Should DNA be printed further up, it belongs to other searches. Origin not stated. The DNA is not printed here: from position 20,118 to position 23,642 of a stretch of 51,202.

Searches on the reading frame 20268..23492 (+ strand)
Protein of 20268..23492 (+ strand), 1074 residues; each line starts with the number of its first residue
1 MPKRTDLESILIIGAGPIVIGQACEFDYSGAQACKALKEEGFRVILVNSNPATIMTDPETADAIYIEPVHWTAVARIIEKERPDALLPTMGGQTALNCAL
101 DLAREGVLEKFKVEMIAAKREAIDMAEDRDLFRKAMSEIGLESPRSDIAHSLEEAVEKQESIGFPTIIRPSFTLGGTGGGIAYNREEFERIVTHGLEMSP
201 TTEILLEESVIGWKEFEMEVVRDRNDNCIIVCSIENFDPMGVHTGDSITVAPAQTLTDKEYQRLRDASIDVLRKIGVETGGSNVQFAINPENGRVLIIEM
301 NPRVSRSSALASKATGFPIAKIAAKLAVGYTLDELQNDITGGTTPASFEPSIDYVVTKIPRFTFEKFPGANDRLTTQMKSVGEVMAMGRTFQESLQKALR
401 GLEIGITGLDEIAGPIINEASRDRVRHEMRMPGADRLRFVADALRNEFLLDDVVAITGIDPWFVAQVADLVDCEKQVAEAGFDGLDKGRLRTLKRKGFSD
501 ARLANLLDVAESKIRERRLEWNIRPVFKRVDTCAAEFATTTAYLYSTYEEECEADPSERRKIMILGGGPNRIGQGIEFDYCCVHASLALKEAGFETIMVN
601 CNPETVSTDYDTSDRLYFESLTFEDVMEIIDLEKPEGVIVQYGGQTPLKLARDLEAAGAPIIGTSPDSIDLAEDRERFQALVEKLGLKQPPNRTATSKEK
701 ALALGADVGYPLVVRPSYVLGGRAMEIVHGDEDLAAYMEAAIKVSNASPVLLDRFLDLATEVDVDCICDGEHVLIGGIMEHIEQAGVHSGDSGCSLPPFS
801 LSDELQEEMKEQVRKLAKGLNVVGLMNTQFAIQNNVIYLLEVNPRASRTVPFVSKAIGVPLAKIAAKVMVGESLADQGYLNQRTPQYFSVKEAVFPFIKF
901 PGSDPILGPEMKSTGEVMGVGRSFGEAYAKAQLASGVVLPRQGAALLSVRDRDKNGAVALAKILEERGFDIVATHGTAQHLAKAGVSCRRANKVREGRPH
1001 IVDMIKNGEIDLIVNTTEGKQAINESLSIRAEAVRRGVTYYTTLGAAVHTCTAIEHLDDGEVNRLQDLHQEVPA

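Call 85: search_protein_families(library=pfam, proteins=[window:20268-23492:+], max_evalue=0.00001)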
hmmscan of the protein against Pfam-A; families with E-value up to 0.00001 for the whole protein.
window:20268-23492:+ (1074 aa): 10 families
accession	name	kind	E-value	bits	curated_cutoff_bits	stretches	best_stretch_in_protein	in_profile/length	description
PF02786.22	CPSase_L_D2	-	2.1e-109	364.4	19.8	2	128-334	1-210/211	Carbamoyl-phosphate synthase L chain, ATP binding domain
PF25596.1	CPSase_L_D1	-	7.3e-98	323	27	2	559-670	2-117/118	Carbamoyl phosphate synthase preATP-grasp domain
PF02142.27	MGS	-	1.8e-21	76.5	24.1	1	957-1042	2-94/94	MGS-like domain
PF02787.25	CPSase_L_D3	-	4e-21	75.2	26.6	1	428-506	2-79/80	Carbamoyl-phosphate synthetase large chain, oligomerisation domain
PF02222.28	ATP-grasp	-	1.4e-15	57.9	27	1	681-846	2-163/179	ATP-grasp domain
PF07478.18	Dala_Dala_lig_C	-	7e-12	45.7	24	0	694-844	21-174/204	D-ala D-ala ligase C-terminus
PF02655.19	ATP-grasp_3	-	2.1e-10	41.3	23.2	1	680-846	9-157/160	ATP-grasp domain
PF15632.11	ATPgrasp_Ter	-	2.8e-10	40.5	29.1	1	804-873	44-112/131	ATP-grasp in the biosynthetic pathway with Ter operon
PF01071.24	GARS_A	-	5.4e-07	30.1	27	0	679-845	7-188/194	Phosphoribosylglycinamide synthetase, ATP-grasp (A) domain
PF13535.11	ATP-grasp_4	-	1.9e-06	28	27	0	164-303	3-151/160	ATP-grasp domain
